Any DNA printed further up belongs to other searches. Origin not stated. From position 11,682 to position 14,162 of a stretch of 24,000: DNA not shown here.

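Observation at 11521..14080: Low-GC ~2.5 kb islet with a lone soluble KAP-family NTPase: candidate single-gene phage-exclusion module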

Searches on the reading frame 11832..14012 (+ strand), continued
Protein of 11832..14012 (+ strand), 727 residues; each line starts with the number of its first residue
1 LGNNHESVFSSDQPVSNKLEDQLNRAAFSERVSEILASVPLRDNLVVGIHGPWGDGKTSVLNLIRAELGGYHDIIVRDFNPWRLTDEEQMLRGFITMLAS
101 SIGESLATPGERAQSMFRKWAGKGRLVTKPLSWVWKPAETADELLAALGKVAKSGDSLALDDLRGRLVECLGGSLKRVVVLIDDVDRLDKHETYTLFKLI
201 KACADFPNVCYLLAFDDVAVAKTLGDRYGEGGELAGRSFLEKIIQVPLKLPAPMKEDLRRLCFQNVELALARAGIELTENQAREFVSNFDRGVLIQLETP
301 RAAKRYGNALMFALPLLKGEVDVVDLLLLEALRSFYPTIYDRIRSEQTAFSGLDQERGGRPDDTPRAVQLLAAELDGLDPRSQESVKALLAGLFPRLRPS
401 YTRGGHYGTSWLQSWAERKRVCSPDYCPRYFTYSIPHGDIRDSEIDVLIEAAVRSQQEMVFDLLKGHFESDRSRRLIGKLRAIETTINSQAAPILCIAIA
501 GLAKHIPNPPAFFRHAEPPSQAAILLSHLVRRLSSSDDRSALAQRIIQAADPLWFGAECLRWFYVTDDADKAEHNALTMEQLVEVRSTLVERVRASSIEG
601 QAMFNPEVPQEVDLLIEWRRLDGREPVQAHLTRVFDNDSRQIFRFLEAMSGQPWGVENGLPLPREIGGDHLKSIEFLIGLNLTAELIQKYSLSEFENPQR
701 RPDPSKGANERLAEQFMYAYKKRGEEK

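Call 18: search_protein_families(library=padloc, proteins=[P0002, P0051, P0092], max_evalue=0.00001)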
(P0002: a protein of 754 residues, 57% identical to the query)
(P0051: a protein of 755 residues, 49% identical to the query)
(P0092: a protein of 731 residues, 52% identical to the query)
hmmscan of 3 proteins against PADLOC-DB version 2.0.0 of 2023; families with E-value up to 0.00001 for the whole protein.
P0002 (754 aa): 7 families
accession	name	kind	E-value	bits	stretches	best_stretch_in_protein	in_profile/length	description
PDLC02361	PifA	-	9.4e-83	277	1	8-652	4-669/720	PifA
PDLC02209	QatA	-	3.8e-18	63.4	1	21-86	11-75/646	-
PDLC04959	PDC-S20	-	7.5e-18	63.3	1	20-317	18-328/464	-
PDLC04958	PDC-S20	-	2.1e-14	51.7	1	21-112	4-96/458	-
PDLC02210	QatA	-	2.2e-14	50.9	1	160-263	187-290/593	-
PDLC04957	PDC-S20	-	7.1e-13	46.8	1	160-252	168-257/446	-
PDLC04956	PDC-S20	-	1.8e-06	25.6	0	173-259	177-261/450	-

P0051 (755 aa): 6 families
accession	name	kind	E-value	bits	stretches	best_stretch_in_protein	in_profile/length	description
PDLC02361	PifA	-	2.2e-83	279.1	1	8-671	4-684/720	PifA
PDLC02209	QatA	-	6.5e-14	49.5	1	19-85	9-74/646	-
PDLC02210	QatA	-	8e-14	49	1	171-263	198-290/593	-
PDLC04958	PDC-S20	-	2.1e-13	48.4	1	20-84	3-68/458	-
PDLC04959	PDC-S20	-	4.1e-13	47.7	1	19-266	17-274/464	-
PDLC04957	PDC-S20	-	1.6e-11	42.4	0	17-71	2-57/446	-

P0092 (731 aa): 7 families
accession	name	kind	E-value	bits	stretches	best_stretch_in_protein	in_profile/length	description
PDLC02361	PifA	-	5e-83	277.9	1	2-632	3-668/720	PifA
PDLC02209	QatA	-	2.4e-17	60.8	1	16-80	11-74/646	-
PDLC04959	PDC-S20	-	7.7e-16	56.7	1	15-101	18-101/464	-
PDLC02210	QatA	-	3.1e-15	53.7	1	140-244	186-290/593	-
PDLC04958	PDC-S20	-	8e-14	49.8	1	92-278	113-299/458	-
PDLC04957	PDC-S20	-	6.4e-11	40.4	0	139-232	166-256/446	-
PDLC04956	PDC-S20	-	1.5e-06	25.9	0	135-239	160-260/450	-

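Call 20: search_solved_structures(query=window:11832-14012:+, max_evalue=1)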
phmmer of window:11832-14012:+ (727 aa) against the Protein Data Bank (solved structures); distinct sequences matched with E-value up to 1: 1.
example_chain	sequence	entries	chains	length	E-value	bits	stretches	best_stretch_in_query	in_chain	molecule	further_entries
3whk_A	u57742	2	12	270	0.74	11.1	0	331-406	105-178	Proteasome-activating nucleotidase, 26S protease regulatory subunit 6A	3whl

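Call 38: find_encoding_contigs(protein=P0002, flank=8000, max_places=2)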
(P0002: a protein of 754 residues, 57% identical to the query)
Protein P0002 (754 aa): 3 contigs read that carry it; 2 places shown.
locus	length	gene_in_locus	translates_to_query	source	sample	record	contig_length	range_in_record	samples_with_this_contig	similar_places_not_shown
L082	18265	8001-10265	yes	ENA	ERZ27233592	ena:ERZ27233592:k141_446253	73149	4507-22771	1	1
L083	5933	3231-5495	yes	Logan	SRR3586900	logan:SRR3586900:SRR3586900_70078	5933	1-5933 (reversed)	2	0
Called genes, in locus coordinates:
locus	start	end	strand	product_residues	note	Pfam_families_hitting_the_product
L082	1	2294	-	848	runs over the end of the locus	PF02358:Trehalose_PPase, PF19291:TREH_N, PF00723:Glyco_hydro_15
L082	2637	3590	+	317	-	PF00126:HTH_1, PF03466:LysR_substrate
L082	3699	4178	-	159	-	-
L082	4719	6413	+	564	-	PF13148:DUF3987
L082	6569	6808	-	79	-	-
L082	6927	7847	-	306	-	-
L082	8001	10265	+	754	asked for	PF07693:KAP_NTPase, PF13191:AAA_16, PF13401:AAA_22 (weak)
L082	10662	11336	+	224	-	-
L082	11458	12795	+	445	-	PF00589:Phage_integrase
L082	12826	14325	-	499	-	-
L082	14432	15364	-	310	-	PF18798:LPD3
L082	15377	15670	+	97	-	-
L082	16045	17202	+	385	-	PF00144:Beta-lactamase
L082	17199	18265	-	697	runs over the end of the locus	PF03483:B3_4, PF03484:B5, PF17759:tRNA_synthFbeta, PF03147:FDX-ACB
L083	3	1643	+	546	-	?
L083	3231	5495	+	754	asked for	PF07693:KAP_NTPase, PF13191:AAA_16, PF13401:AAA_22 (weak)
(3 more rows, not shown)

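Call 39: find_encoding_contigs(protein=P0013, flank=8000, max_places=2)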
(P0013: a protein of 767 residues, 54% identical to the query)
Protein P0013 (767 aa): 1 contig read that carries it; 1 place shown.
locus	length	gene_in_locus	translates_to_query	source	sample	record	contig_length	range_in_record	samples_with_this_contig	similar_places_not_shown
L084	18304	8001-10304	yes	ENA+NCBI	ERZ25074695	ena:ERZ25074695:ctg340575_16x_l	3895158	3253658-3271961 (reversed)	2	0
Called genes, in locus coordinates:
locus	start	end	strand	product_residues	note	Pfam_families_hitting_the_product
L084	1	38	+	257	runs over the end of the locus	-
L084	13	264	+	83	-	-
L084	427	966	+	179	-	-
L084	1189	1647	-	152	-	-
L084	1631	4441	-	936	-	PF08751:TrwC, PF13604:AAA_30, PF01443:Viral_helicase1 (faint), PF13245:AAA_19, PF22232:TraI_hel_assoc_N, PF13538:UvrD_C_2 (weak)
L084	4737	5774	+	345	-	PF03781:FGE-sulfatase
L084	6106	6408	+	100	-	-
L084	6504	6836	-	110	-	PF05016:ParE_toxin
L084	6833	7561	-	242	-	PF13560:HTH_31 (weak), PF01381:HTH_3 (weak), PF13443:HTH_26 (weak), PF03693:ParD_antitoxin (weak)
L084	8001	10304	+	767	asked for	PF07693:KAP_NTPase, PF13191:AAA_16 (weak), PF13401:AAA_22 (faint)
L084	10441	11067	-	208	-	-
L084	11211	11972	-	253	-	-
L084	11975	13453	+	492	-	PF10412:TrwB_AAD_bind (faint)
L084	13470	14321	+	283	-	-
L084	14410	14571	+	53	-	-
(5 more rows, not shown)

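Call 40: find_encoding_contigs(protein=P0051, flank=8000, max_places=1)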
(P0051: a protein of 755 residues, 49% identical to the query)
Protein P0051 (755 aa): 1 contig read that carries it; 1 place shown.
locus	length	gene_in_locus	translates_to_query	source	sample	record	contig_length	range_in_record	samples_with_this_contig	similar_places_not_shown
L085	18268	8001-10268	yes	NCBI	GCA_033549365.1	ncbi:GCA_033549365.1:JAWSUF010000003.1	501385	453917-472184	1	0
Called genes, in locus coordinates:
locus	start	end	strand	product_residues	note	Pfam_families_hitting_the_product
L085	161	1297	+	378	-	PF13173:AAA_14, PF13635:DUF4143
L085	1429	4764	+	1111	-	PF00580:UvrD-helicase, PF13245:AAA_19 (faint), PF12705:PDDEXK_1 (faint), PF13361:UvrD_C, PF13538:UvrD_C_2 (faint)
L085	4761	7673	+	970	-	PF12705:PDDEXK_1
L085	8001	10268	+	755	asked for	PF13191:AAA_16, PF07693:KAP_NTPase, PF13401:AAA_22 (faint)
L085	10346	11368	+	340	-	PF13391:HNH_2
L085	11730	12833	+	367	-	PF27126:NmeDI_C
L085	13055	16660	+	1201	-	PF02384:N6_Mtase (faint), PF20473:MmeI_Mtase, PF07669:Eco57I, PF22837:M_Eco57I_C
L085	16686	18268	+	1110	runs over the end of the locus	PF13091:PLDc_2, PF00176:SNF2-rel_dom (faint), PF00271:Helicase_C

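Call 41: find_encoding_contigs(protein=P0084, flank=8000, max_places=1)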
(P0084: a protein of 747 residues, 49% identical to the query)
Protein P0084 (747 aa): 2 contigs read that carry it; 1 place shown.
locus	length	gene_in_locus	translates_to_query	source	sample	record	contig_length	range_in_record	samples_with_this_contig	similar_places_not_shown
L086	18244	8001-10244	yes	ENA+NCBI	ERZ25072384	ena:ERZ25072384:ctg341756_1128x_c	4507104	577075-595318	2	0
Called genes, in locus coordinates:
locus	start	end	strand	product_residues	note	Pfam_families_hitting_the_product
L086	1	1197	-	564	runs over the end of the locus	PF00732:GMC_oxred_N, PF05199:GMC_oxred_C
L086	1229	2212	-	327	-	-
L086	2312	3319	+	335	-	PF14100:DUF6807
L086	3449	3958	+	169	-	PF13474:SnoaL_3, PF14534:DUF4440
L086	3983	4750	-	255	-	-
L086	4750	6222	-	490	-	PF01408:GFO_IDH_MocA, PF19051:GFO_IDH_MocA_C2, PF22725:GFO_IDH_MocA_C3 (faint)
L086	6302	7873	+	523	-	PF00884:Sulfatase, PF01663:Phosphodiest, PF16347:SGSH_C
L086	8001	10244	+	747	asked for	PF13191:AAA_16, PF07693:KAP_NTPase, PF13401:AAA_22 (weak)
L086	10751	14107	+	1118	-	PF02384:N6_Mtase, PF18135:Type_ISP_C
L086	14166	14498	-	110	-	PF05534:HicB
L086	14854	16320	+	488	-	PF00724:Oxidored_FMN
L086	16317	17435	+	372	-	PF06187:DUF993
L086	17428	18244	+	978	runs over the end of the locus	PF13620:CarboxypepD_reg, PF17210:SdrD_B (faint), PF25183:OMP_b-brl_4 (weak)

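Call 42: find_encoding_contigs(protein=P0033, flank=8000, max_places=1)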
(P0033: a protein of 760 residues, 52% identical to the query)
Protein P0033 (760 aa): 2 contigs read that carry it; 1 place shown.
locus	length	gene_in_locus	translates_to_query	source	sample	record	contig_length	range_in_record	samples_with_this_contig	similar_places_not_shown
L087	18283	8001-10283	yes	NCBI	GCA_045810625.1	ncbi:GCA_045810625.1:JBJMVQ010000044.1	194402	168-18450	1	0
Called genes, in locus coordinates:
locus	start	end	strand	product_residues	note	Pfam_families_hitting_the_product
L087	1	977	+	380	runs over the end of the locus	PF00990:GGDEF, PF00563:EAL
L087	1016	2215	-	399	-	PF00589:Phage_integrase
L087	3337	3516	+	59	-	PF12244:DUF3606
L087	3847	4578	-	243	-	-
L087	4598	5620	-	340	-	-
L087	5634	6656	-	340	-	PF00589:Phage_integrase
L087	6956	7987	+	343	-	PF11740:KfrA_N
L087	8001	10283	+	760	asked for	PF07693:KAP_NTPase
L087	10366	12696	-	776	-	PF01590:GAF, PF13185:GAF_2, PF13492:GAF_3 (weak), PF01590:GAF, PF13185:GAF_2, PF00512:HisKA, PF02518:HATPase_c, PF00072:Response_reg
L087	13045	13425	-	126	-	PF00072:Response_reg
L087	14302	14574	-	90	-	-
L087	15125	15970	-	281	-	PF00106:adh_short, PF08659:KR, PF13561:adh_short_C2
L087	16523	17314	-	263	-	-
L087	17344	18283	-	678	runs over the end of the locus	-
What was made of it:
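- Three of the six homologue contexts examined are integrative or conjugative elements rather than defence islands (calls 38, 39, 42).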

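Call 43: find_encoding_contigs(protein=P0009, flank=8000, max_places=1)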
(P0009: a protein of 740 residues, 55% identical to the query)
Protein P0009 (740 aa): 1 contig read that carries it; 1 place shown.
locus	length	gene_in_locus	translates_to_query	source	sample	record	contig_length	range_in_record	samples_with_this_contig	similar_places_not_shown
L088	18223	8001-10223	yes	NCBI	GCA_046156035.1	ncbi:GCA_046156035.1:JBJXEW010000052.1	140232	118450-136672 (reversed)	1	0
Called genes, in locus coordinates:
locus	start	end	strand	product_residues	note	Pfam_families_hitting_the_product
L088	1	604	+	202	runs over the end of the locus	PF01812:5-FTHF_cyc-lig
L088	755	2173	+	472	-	PF03734:YkuD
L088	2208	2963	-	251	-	PF02223:Thymidylate_kin, PF13521:AAA_28 (weak)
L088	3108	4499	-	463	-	PF04389:Peptidase_M28, PF01546:Peptidase_M20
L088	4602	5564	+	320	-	PF13714:PEP_mutase, PF00463:ICL, PF13714:PEP_mutase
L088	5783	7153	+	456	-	-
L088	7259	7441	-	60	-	PF01381:HTH_3, PF13560:HTH_31, PF15731:MqsA_antitoxin (weak)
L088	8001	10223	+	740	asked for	PF07693:KAP_NTPase, PF13191:AAA_16 (weak), PF13401:AAA_22 (faint)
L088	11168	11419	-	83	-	-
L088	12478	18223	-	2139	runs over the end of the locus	PF05593:RHS_repeat (faint)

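Call 49: predict_structure(alignment_id=A1)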
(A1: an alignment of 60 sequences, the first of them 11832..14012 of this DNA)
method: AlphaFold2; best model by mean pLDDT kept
length: 727 residues; sequences in the alignment: 60
mean_pLDDT: 82.8   pTM: 0.54
mean pLDDT of the five models: 82.8, 81.3, 79.8, 77.4, 76.6
residues with pLDDT >= 90: 299; 70-90: 328; 50-70: 37; < 50: 63
segments of 3 or more residues with pLDDT < 50: 1-11, 109-157
pLDDT, mean of each block of 10 residues (from residue 1): 37 71 82 91 91 80 91 89 71 83 64 45 36 32 45 50 82 90 87 86 89 89 75 80 87 80 87 86 89 86 84 78 92 93 88 60 77 92 92 86 71 81 80 62 86 96 93 87 90 98 92 84 97 95 98 97 90 90 97 95 92 96 97 95 94 76 85 95 94 85 88 94 83
secondary structure, 60 per line:
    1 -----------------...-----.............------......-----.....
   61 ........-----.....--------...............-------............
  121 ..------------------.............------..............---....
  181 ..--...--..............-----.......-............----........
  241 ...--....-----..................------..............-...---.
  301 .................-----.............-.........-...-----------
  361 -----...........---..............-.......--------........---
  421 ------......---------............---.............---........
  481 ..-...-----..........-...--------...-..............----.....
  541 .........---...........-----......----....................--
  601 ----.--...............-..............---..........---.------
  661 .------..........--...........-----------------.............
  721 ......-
elements in order (helices of 4 or more, strands of 3 or more residues): H26-38 E45-50 H56-68 E74-78 H87-101 H109-122 H141-153 H160-173 E177-182 H190-203 E209-215 H217-228 H233-243 E246-249 H255-272 H279-292 H300-317 H323-335 H337-345 H366-376 H380-393 H395-401 H410-417 H427-432 H442-453 H457-469 H473-482 H492-501 H518-531 H536-549 H553-563 H569-574 H579-598 H609-622 H624-637 H641-650 H668-677 H680-690 H708-726
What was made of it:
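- On KAP P-loop NTPase (Pfam PF07693): Residues 109-157, between Walker A and Walker B, form a low-confidence insert rich in W, K and R instead (call 49).
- The full-length AlphaFold2 model has mean pLDDT 82.8 (call 49).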

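Call 51: fold_search(model_id=the predicted structure, library=pdb)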
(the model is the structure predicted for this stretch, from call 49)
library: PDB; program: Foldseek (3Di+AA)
matches with E <= 10: 1077; with E <= 0.001: 11
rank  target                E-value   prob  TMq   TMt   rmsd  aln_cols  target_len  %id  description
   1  8hr8_F                1.3e-05  1.00  0.30  0.27  23.4       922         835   12  Structure of heptameric RdrA ring (released 2023-02-01)
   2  8hra_C                4.8e-05  1.00  0.26  0.23  20.0       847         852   13  Structure of heptameric RdrA ring in RNA-loading state (released 2023-02-01)
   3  8hrb_A                5.8e-05  1.00  0.29  0.26  23.4       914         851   14  Structure of tetradecameric RdrA ring in RNA-loading state (released 2023-02-01)
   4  8hr8_H                3.3e-04  1.00  0.28  0.25  20.9       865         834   11  Structure of heptameric RdrA ring (released 2023-02-01)
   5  8hr8_C                3.7e-04  1.00  0.29  0.26  21.7       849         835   12  Structure of heptameric RdrA ring (released 2023-02-01)
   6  8fnu_A                4.0e-04  1.00  0.27  0.25  19.7       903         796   11  Structure of RdrA from Streptococcus suis RADAR defense system (released 2023-02-01)
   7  8hr8_A                4.3e-04  1.00  0.28  0.25  23.5       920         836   13  Structure of heptameric RdrA ring (released 2023-02-01)
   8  2v1u_A                4.7e-04  1.00  0.21  0.35  13.7       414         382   15  STRUCTURE OF THE AEROPYRUM PERNIX ORC1 PROTEIN IN COMPLEX WITH DNA (released 2007-09-18)
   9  8fnt_E                6.6e-04  1.00  0.28  0.27  22.6       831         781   12  Structure of RdrA from Escherichia coli RADAR defense system (released 2023-02-01)
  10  8fnt_D                9.2e-04  1.00  0.28  0.26  22.6       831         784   12  Structure of RdrA from Escherichia coli RADAR defense system (released 2023-02-01)
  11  8fnt_A                9.2e-04  1.00  0.28  0.26  22.6       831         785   12  Structure of RdrA from Escherichia coli RADAR defense system (released 2023-02-01)
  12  4xgc_C                1.1e-03  1.00  0.21  0.26  32.2       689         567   11  Crystal structure of the eukaryotic origin recognition complex (released 2015-04-01)
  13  7jgr_D                1.1e-03  1.00  0.21  0.32  19.8       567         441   14  Structure of Drosophila ORC bound to DNA (84 bp) and Cdc6 (released 2020-09-09)
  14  7z6h_K                1.3e-03  1.00  0.21  0.32  24.0       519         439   13  Structure of DNA-bound human RAD17-RFC clamp loader and 9-1-1 checkpoint clamp (released 2022-05-04)
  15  1w5s_B                1.7e-03  1.00  0.20  0.33  14.3       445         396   13  Structure of the Aeropyrum Pernix ORC2 protein (ADP form) (released 2004-10-05)
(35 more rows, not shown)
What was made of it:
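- Closest known: RdrA of RADAR. Same: It is the best solved-structure match of the full-length model (Foldseek E 1.3e-5, call 51).
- The best solved-structure matches are the ring-forming defence ATPase RdrA (E 1.3e-5), then ORC/Cdc6 and STAND proteins (call 51).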

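Call 63: search_protein_families(library=pfam, proteins=[L087:6956-7987:+, L082:6927-7847:-], max_evalue=0.01)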
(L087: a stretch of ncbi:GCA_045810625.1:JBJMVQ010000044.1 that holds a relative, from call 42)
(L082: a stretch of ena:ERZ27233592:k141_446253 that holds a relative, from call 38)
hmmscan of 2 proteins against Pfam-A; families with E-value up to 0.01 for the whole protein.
L087:6956-7987:+ (343 aa): 3 families
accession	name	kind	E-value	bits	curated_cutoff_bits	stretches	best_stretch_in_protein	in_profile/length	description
PF11740.13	KfrA_N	-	1.2e-24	87.6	26.1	1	16-129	1-112/113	Plasmid replication region DNA-binding N-term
PF19220.6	Rod_CreS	-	0.0014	18.2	100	0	104-215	238-345/359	Crescentin, rod domain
PF14073.11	Cep57_CLD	-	0.0051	17.3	28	0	60-168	60-167/178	Centrosome localisation domain of Cep57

L082:6927-7847:- (306 aa): 2 families
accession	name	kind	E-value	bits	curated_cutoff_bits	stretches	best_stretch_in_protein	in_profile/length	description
PF04471.18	Mrr_cat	-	0.0088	16.6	21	0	166-271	6-113/115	Restriction endonuclease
PF19961.5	EAD8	-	0.0098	17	27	0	15-102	9-86/96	Effector-associated domain 8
